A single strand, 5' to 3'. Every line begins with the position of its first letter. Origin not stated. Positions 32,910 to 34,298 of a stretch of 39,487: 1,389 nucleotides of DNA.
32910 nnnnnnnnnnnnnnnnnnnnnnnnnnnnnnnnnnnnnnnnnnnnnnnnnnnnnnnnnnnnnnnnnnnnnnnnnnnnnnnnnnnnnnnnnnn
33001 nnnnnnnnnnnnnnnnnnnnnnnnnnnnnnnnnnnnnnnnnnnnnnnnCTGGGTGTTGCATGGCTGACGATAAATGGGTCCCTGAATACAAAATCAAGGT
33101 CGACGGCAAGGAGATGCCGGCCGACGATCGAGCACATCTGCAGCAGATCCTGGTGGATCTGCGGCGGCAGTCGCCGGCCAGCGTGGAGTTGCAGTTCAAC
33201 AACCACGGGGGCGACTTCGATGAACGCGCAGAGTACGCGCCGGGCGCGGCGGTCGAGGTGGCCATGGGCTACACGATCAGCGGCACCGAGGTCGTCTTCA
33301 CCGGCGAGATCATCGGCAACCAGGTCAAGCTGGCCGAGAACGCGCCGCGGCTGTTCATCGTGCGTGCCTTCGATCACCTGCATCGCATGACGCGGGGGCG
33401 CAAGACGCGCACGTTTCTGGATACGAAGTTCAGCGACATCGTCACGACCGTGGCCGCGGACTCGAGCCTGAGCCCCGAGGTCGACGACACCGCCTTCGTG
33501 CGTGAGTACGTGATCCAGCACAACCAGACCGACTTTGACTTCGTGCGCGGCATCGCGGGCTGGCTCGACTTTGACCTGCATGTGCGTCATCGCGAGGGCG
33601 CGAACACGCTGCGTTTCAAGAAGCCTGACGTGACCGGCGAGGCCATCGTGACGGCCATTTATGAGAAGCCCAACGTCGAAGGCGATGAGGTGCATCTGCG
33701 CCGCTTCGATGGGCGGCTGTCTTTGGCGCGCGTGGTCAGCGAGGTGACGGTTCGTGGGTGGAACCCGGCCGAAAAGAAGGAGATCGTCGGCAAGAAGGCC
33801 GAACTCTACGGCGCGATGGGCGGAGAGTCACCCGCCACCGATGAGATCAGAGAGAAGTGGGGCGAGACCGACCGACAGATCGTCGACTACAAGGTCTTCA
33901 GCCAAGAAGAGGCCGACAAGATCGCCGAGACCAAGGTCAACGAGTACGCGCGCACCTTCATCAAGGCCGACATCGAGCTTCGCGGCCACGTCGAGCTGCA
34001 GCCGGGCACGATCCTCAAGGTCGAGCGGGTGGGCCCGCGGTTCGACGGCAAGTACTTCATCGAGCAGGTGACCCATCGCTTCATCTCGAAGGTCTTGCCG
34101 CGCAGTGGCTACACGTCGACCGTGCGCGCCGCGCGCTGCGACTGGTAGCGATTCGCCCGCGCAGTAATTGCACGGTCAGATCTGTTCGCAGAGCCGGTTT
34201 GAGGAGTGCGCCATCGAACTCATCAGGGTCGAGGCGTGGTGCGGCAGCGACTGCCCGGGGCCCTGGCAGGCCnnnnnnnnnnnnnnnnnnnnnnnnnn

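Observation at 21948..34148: Contractile-injection/tailocin-like operon with the complete sheath-tube-tape-measure-hub half but no baseplate wedge, spike, ATPase or payload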

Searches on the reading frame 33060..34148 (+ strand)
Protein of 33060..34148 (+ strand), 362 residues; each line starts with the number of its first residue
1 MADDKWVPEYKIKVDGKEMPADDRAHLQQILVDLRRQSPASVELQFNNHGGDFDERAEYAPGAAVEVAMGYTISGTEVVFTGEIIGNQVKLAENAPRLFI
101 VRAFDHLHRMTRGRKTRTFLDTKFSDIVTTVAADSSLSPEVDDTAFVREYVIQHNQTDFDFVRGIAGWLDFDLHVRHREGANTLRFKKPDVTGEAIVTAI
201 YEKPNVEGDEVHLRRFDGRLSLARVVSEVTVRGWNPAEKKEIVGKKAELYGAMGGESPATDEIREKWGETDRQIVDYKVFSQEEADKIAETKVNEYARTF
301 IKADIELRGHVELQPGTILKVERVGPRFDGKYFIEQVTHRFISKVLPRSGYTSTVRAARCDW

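Call 3: search_protein_families(library=pfam, proteins=[window:33060-34148:+], max_evalue=0.01)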
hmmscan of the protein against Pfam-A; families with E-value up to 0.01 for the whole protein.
window:33060-34148:+ (362 aa): 2 families
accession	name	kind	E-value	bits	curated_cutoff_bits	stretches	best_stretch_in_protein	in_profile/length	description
PF05954.17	Phage_GPD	-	2e-15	57.2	30.1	1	54-341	22-301/305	Phage tail baseplate hub (GPD)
PF24032.1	YQBQ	-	1.9e-10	41.1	27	2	35-162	7-121/294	YQBQ-like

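Call 10: find_homologous_proteins(query=window:33060-34148:+)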
Query window:33060-34148:+ (362 aa): 96 proteins with E <= 0.001 among 4358 candidates.
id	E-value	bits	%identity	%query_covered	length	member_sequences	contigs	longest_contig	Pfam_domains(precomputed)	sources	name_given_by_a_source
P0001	8.8e-236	800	98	100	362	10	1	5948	PF24032.2,PF05954.18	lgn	-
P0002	2.7e-209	713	86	100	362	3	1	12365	PF24032.2,PF05954.18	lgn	-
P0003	2.8e-197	673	82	100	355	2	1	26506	PF24032.2,PF05954.18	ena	-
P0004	2.4e-171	588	70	100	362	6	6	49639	PF24032.2,PF05954.18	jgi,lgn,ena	jgi:phage protein D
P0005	5.5e-160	551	69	93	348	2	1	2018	PF24032.2,PF05954.18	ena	-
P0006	9.8e-156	537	63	99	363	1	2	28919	PF24032.2,PF05954.18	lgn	-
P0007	2.3e-153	529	64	99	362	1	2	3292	PF24032.2,PF05954.18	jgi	jgi:phage protein D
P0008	1.8e-152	526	64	99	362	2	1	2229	PF05954.18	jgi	jgi:phage protein D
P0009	7.0e-152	524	63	99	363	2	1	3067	PF24032.2,PF05954.18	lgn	-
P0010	9.5e-152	524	63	100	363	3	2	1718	PF24032.2,PF05954.18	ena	-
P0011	7.9e-151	520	61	99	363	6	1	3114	PF24032.2,PF05954.18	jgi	jgi:phage protein D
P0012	1.6e-150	520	62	100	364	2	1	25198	PF24032.2,PF05954.18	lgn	-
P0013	2.6e-150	519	64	99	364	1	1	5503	PF24032.2,PF05954.18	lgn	-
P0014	1.1e-148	513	62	98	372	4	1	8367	PF24032.2,PF05954.18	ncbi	-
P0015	7.5e-147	507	63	99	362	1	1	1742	PF24032.2,PF05954.18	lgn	-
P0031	2.9e-139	482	56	99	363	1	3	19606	PF24032.2,PF05954.18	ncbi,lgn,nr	ncbi:hypothetical protein KKF91_13925 [Myxococcota bacterium]|nr:hypothetical protein [Myxococcota b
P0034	1.4e-137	477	58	100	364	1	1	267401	PF24032.2,PF05954.18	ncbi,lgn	ncbi:MAG: phage late control D family protein [Bradymonadia bacterium]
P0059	1.2e-115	405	70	70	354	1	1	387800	PF05954.18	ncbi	ncbi:MAG: hypothetical protein R3F60_03095 [bacterium]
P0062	1.8e-69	253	67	46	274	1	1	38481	PF05954.18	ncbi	ncbi:MAG: hypothetical protein R3F43_20455 [bacterium]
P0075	3.7e-33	133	29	98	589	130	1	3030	PF04717.19,PF24032.2,PF05954.18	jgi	jgi:uncharacterized protein involved in type VI secretion and phage assembly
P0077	1.6e-31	128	34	74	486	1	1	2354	PF04717.19,PF05954.18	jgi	jgi:uncharacterized protein involved in type VI secretion and phage assembly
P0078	1.2e-30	125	33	84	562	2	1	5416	PF04717.19,PF05954.18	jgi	-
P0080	5.6e-27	113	29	91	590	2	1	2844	PF04717.19,PF05954.18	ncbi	-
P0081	6.1e-27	113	29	91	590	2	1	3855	PF04717.19,PF05954.18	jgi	jgi:phage protein D/phage baseplate assembly protein gpV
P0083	9.5e-26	109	29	91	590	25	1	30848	PF04717.19,PF05954.18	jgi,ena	-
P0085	1.9e-25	108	29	91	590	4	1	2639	PF04717.19,PF05954.18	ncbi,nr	ncbi:MAG TPA: VgrG-related protein [Jatrophihabitans sp.]|nr:VgrG-related protein [Jatrophihabitans 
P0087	6.2e-24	103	29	94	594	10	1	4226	PF04717.19,PF05954.18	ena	-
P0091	9.3e-21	93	30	92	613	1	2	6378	PF04717.19,PF24032.2,PF05954.18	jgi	jgi:Rhs element Vgr protein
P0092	1.2e-20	92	29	86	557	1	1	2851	PF04717.19,PF05954.18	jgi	jgi:phage protein D/phage baseplate assembly protein gpV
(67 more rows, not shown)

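Call 12: find_encoding_contigs(protein=P0004, flank=10000, max_places=3)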
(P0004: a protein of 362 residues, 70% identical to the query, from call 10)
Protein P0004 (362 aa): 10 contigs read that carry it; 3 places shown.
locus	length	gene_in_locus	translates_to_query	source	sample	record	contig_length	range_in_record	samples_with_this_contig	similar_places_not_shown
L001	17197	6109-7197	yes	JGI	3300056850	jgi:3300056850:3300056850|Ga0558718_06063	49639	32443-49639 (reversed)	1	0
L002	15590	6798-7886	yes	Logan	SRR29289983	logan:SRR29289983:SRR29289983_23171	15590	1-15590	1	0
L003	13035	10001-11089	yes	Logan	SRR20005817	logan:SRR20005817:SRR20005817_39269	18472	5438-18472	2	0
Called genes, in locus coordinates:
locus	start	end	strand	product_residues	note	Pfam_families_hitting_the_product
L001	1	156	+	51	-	?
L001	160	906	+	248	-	-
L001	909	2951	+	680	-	-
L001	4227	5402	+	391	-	-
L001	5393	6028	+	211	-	PF19266:CIS_tube, PF06995:Phage_P2_GpU (weak), PF01476:LysM (weak)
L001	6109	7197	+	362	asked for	PF05954:Phage_GPD, PF24032:YQBQ (weak)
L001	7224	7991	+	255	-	PF01544:CorA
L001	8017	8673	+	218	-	-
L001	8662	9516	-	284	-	PF01571:GCV_T (weak)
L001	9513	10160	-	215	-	-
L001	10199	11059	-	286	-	PF06271:RDD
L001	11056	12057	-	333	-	PF28475:DUF8413, PF01944:SpoIIM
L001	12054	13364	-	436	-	PF01882:DUF58, PF13519:VWA_2 (weak)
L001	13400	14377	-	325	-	-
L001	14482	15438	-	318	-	PF20030:bpMoxR, PF01078:Mg_chelatase (faint), PF00158:Sigma54_activat, PF07726:AAA_3, PF07728:AAA_5, PF00004:AAA (weak), PF17863:AAA_lid_2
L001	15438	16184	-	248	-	PF13417:GST_N_3, PF13409:GST_N_2, PF13410:GST_C_2 (weak)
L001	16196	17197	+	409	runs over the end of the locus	-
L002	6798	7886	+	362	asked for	PF05954:Phage_GPD, PF24032:YQBQ (weak)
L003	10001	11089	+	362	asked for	PF05954:Phage_GPD, PF24032:YQBQ (weak)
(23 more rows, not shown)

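Call 13: find_encoding_contigs(protein=P0034, flank=10000, max_places=2)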
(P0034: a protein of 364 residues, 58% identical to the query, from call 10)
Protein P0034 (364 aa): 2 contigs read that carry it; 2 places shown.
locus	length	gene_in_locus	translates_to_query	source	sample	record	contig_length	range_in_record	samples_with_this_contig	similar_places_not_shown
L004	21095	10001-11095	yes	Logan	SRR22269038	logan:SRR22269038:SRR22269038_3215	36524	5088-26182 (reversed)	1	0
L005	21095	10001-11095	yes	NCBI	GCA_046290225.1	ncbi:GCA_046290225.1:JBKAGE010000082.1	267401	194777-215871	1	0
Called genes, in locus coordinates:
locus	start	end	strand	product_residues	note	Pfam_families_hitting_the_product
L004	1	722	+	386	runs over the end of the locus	PF04984:Phage_sheath_1, PF17482:Phage_sheath_1C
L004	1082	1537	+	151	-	PF06841:Phage_T4_gp19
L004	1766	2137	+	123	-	-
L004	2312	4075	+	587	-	PF04984:Phage_sheath_1, PF17482:Phage_sheath_1C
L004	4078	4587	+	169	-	PF06841:Phage_T4_gp19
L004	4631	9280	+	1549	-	-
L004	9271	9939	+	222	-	PF19266:CIS_tube, PF06995:Phage_P2_GpU (weak), PF01476:LysM (weak)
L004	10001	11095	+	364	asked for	PF24032:YQBQ (faint), PF05954:Phage_GPD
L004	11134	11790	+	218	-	PF05129:Zn_ribbon_Elf1 (faint), PF14354:Lar_restr_allev (faint), PF24042:DUF7351 (faint)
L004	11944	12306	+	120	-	PF04965:GPW_gp25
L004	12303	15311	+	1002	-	-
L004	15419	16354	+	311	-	PF03793:PASTA (weak), PF09684:Tail_P2_I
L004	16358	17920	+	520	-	-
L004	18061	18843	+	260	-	PF13240:Zn_Ribbon_1 (weak), PF13248:Zn_ribbon_3 (weak), PF24460:DUF7575 (weak), PF16697:Yop-YscD_cpl, PF00498:FHA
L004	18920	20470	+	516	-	PF00092:VWA (weak), PF16697:Yop-YscD_cpl, PF00498:FHA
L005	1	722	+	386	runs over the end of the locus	PF04984:Phage_sheath_1, PF17482:Phage_sheath_1C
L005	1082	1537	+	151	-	PF06841:Phage_T4_gp19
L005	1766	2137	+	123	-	-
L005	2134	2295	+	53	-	PF20546:DUF6760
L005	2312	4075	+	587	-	PF04984:Phage_sheath_1, PF17482:Phage_sheath_1C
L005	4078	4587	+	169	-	PF06841:Phage_T4_gp19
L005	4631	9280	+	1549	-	-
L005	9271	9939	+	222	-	PF19266:CIS_tube, PF06995:Phage_P2_GpU (weak), PF01476:LysM (weak)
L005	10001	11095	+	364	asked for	PF24032:YQBQ (faint), PF05954:Phage_GPD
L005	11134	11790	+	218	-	PF05129:Zn_ribbon_Elf1 (faint), PF14354:Lar_restr_allev (faint), PF24042:DUF7351 (faint)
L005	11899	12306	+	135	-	PF04965:GPW_gp25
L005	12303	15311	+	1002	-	-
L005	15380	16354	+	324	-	PF03793:PASTA, PF09684:Tail_P2_I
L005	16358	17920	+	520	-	-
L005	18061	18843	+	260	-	PF13240:Zn_Ribbon_1 (weak), PF13248:Zn_ribbon_3 (weak), PF24460:DUF7575 (weak), PF16697:Yop-YscD_cpl, PF00498:FHA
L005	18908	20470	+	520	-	PF00092:VWA (weak), PF16697:Yop-YscD_cpl, PF00498:FHA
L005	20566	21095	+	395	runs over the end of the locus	PF00515:TPR_1 (faint), PF07719:TPR_2 (faint), PF13181:TPR_8 (faint), PF13424:TPR_12 (faint), PF13428:TPR_14 (faint), PF13432:TPR_16 (weak), PF13620:CarboxypepD_reg (faint), PF08308:PEGA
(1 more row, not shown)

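Call 14: find_encoding_contigs(protein=window:33060-34148:+, flank=10000, max_places=4)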
Protein window:33060-34148:+ (362 aa): 1 contig read that carries it; 1 place shown.
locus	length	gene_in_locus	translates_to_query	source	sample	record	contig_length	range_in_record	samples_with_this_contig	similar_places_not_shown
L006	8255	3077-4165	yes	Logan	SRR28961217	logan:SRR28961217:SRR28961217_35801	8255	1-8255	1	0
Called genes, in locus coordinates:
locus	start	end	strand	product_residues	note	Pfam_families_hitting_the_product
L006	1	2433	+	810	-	?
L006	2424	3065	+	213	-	PF19266:CIS_tube, PF06995:Phage_P2_GpU (weak)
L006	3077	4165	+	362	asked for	PF24032:YQBQ (faint), PF05954:Phage_GPD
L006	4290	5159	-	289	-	PF00398:RrnaAD, PF13649:Methyltransf_25 (faint)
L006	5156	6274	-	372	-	PF00814:TsaD, PF22521:HypF_C_2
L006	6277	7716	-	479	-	PF03349:Toluene_X, PF13505:OMP_b-brl (faint)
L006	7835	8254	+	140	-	?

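Call 15: find_encoding_contigs(protein=P0003, flank=10000, max_places=2)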
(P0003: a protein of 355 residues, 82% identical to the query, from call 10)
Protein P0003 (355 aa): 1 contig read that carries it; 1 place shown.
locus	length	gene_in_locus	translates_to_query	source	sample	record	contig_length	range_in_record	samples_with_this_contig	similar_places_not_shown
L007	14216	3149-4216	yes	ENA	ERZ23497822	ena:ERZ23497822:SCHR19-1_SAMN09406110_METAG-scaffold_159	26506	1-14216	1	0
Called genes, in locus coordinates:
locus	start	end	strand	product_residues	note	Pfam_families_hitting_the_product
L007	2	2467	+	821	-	?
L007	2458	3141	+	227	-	PF19266:CIS_tube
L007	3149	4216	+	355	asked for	PF05954:Phage_GPD, PF24032:YQBQ (faint)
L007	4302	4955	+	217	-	-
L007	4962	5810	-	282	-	PF00398:RrnaAD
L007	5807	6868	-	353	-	PF00814:TsaD, PF22521:HypF_C_2 (weak)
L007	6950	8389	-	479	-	PF03349:Toluene_X, PF13505:OMP_b-brl (faint)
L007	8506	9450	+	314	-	-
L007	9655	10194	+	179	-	-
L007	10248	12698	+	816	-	-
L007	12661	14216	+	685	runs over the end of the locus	-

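Call 17: search_protein_families(library=pfam, proteins=[L007:4302-4955:+, L005:11134-11790:+, L001:8017-8673:+, L005:12303-15311:+, L005:15380-16354:+, L005:16358-17920:+, L001:7224-7991:+, L005:11899-12306:+], max_evalue=0.1)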
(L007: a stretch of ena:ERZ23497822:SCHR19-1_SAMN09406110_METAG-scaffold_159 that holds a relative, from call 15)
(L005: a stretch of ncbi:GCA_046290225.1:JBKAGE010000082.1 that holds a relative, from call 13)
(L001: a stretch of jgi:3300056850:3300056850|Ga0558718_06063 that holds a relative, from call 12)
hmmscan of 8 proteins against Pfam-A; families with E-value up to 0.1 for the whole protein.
L007:4302-4955:+ (217 aa): 0 families

L005:11134-11790:+ (218 aa): 13 families
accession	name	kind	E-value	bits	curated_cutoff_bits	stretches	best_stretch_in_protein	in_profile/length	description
PF24042.1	DUF7351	-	5.1e-06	26.8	31.2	1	24-81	2-58/177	Domain of unknown function (DUF7351)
PF14354.12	Lar_restr_allev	-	8.8e-06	26.3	28.6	1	25-69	5-47/58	Restriction alleviation protein Lar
PF05129.18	Zn_ribbon_Elf1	-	2.6e-05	24.6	29.8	0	25-55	24-57/79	Transcription elongation factor Elf1 like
PF14353.12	CpXC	-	0.0011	19.4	25.4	0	11-33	25-47/121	CpXC protein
PF01485.27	IBR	-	0.003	18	24.3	0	24-54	19-51/65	IBR domain, a half RING-finger domain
PF07191.17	Zn_ribbon_6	-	0.0033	17.9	25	0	24-52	17-37/67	Double zinc ribbon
PF18551.6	TackOD1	-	0.0059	16.6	32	0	181-214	123-158/188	Thaumarchaeal output domain 1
PF06044.18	DpnI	-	0.006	16.7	26.7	0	25-55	33-64/183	Dam-replacing family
PF23475.1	zf-Tbcl_FmdE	-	0.008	16.1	23.2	0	205-215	9-19/35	FmdE treble clef zinc finger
PF03966.22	Trm112p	-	0.014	15.8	22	1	183-213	8-35/40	Trm112p-like protein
PF12773.13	DZR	-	0.032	14.8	27.3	0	24-52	13-32/45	Double zinc ribbon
PF08271.17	Zn_Ribbon_TF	-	0.067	13.2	29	0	184-211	2-27/43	TFIIB zinc-binding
PF22191.2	IBR_1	-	0.078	13.3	27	1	23-54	3-31/47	IBR domain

L001:8017-8673:+ (218 aa): 0 families

L005:12303-15311:+ (1002 aa): 1 family
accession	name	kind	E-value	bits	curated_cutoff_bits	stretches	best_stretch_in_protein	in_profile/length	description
PF04865.19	Baseplate_J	-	5.6e-20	72.1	21.1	1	756-925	75-237/255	Baseplate J-like protein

L005:15380-16354:+ (324 aa): 3 families
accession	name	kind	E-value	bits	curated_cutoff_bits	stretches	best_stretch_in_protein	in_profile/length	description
PF09684.15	Tail_P2_I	-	4.8e-12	46.4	20.6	1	112-248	19-137/139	Phage tail protein (Tail_P2_I)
PF03793.24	PASTA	-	7.3e-08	32.7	23.2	1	12-75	1-63/64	PASTA domain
PF10076.14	Phage_Mu_Gp48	-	0.013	15.8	37.4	0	79-257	3-149/150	Bacteriophage Mu-like, Gp48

L005:16358-17920:+ (520 aa): 1 family
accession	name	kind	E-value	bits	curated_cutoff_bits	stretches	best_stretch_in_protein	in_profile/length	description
PF16574.10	CEP209_CC5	-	0.066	13.8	25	0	265-324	64-123/128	Coiled-coil region of centrosome protein CE290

L001:7224-7991:+ (255 aa): 1 family
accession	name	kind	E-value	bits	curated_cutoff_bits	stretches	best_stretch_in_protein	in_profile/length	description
PF01544.23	CorA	-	1.6e-08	34.6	27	1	86-213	127-257/292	CorA-like Mg2+ transporter protein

L005:11899-12306:+ (135 aa): 2 families
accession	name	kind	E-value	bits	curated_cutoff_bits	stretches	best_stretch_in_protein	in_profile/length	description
PF04965.19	GPW_gp25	-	1.2e-27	95.9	27.2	1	28-118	2-95/96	Baseplate wedge protein gp25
PF07409.17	GP46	-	0.011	16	28.6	1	53-111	38-93/101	Phage protein GP46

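Call 18: find_homologous_proteins(query=L005:12303-15311:+)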
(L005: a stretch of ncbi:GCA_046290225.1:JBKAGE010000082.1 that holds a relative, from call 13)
Query L005:12303-15311:+ (1002 aa): 3868 proteins with E <= 0.001 among 8000 candidates; the best 120 are listed.
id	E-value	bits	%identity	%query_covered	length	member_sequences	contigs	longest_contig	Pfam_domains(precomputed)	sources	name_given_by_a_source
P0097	0.0e+0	2330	100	100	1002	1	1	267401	-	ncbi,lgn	ncbi:MAG: putative baseplate assembly protein [Bradymonadia bacterium]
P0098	0.0e+0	2035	85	100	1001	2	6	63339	-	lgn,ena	-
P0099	0.0e+0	1970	83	100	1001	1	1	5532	-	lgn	-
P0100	0.0e+0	1670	69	100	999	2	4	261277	-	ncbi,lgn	-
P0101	0.0e+0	1664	70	100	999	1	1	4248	-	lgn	-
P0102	0.0e+0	1664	69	100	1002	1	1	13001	PF26078.1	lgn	-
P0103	0.0e+0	1617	68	100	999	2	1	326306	PF26078.1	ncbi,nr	ncbi:MAG: putative baseplate assembly protein [Myxococcales bacterium]|nr:putative baseplate assembl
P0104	0.0e+0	1603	67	100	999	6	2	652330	PF26078.1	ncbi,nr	ncbi:MAG: putative baseplate assembly protein [Myxococcales bacterium]|nr:putative baseplate assembl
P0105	0.0e+0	1598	66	100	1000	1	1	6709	PF26078.1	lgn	-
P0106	0.0e+0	1589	66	100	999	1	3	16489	-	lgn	-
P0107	0.0e+0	1586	66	100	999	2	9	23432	-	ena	-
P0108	0.0e+0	1584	66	100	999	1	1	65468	-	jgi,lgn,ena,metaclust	metaclust:\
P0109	0.0e+0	1583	66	100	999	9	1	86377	-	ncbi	ncbi:MAG: putative baseplate assembly protein [bacterium]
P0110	0.0e+0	1574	65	100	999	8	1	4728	-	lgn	-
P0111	0.0e+0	1570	65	100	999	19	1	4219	PF26078.1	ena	-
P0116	0.0e+0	1557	65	100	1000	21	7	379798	PF26078.1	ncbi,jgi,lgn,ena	ncbi:MAG: putative baseplate assembly protein [Bradymonadia bacterium]|jgi:predicted phage baseplate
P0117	0.0e+0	1556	65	100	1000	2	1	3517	PF26078.1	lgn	-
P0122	0.0e+0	1536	64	100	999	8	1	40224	-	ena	-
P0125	0.0e+0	1533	64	100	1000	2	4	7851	-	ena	-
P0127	0.0e+0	1518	63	100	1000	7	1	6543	PF26078.1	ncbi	-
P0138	0.0e+0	1161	52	100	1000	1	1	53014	PF26078.1,PF04865.20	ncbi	-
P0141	0.0e+0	1149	50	100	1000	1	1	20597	PF04865.20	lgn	-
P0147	0.0e+0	1130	50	100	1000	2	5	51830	PF04865.20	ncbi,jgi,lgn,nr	ncbi:MAG: putative baseplate assembly protein [Myxococcota bacterium]|jgi:hypothetical protein|nr:pu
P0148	0.0e+0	1128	50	100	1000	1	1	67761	PF26078.1,PF04865.20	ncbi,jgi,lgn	-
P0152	0.0e+0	1119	50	100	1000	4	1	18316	PF04865.20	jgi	-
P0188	0.0e+0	1066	47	100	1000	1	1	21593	PF26078.1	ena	-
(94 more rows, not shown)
